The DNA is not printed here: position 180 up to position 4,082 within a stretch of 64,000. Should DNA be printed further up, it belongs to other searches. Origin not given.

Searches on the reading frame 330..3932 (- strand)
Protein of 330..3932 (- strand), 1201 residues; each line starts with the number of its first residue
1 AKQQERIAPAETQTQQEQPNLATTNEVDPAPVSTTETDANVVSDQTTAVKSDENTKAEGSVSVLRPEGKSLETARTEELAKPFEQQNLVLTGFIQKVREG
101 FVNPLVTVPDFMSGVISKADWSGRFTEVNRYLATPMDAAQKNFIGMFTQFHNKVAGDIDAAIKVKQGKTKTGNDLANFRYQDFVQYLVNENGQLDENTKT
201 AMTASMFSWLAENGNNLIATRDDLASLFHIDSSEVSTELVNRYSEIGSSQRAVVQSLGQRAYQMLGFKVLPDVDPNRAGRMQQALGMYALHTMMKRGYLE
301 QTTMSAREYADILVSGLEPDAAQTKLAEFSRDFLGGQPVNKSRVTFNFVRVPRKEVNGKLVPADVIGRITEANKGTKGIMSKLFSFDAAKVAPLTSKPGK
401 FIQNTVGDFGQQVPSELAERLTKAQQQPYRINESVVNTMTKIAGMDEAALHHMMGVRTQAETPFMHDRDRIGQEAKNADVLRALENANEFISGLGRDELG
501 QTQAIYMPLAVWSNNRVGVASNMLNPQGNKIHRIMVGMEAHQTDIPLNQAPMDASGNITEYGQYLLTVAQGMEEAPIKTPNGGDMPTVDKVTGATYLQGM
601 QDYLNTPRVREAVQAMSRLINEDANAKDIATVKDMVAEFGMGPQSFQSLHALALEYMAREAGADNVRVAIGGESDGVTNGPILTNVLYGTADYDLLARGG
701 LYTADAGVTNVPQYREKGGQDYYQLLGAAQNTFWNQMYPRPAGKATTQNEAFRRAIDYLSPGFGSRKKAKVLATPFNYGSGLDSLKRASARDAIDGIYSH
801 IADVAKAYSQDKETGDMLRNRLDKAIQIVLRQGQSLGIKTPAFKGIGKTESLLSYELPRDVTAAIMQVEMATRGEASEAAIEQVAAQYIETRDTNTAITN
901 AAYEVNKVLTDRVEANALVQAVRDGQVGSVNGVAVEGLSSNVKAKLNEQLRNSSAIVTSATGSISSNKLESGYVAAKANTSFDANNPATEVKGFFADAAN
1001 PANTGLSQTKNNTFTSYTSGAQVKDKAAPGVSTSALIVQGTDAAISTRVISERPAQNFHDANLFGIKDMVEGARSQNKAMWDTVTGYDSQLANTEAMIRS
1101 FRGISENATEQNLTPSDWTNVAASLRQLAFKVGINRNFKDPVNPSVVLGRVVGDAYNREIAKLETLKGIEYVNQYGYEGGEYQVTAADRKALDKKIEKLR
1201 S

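Call 66: search_solved_structures(query=window:330-3932:-, max_evalue=10, show_alignments=1)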
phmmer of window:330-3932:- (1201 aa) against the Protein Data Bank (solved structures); distinct sequences matched with E-value up to 10: 3.
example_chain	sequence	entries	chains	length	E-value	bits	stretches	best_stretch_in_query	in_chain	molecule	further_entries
3bqh_A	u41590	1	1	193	0.77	11.1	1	979-1064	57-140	Peptide methionine sulfoxide reductase msrA/msrB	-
3bqf_A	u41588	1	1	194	0.77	11.1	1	979-1064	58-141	Peptide methionine sulfoxide reductase msrA/msrB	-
3bqe_A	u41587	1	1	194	0.78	11.1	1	979-1064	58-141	Peptide methionine sulfoxide reductase msrA/msrB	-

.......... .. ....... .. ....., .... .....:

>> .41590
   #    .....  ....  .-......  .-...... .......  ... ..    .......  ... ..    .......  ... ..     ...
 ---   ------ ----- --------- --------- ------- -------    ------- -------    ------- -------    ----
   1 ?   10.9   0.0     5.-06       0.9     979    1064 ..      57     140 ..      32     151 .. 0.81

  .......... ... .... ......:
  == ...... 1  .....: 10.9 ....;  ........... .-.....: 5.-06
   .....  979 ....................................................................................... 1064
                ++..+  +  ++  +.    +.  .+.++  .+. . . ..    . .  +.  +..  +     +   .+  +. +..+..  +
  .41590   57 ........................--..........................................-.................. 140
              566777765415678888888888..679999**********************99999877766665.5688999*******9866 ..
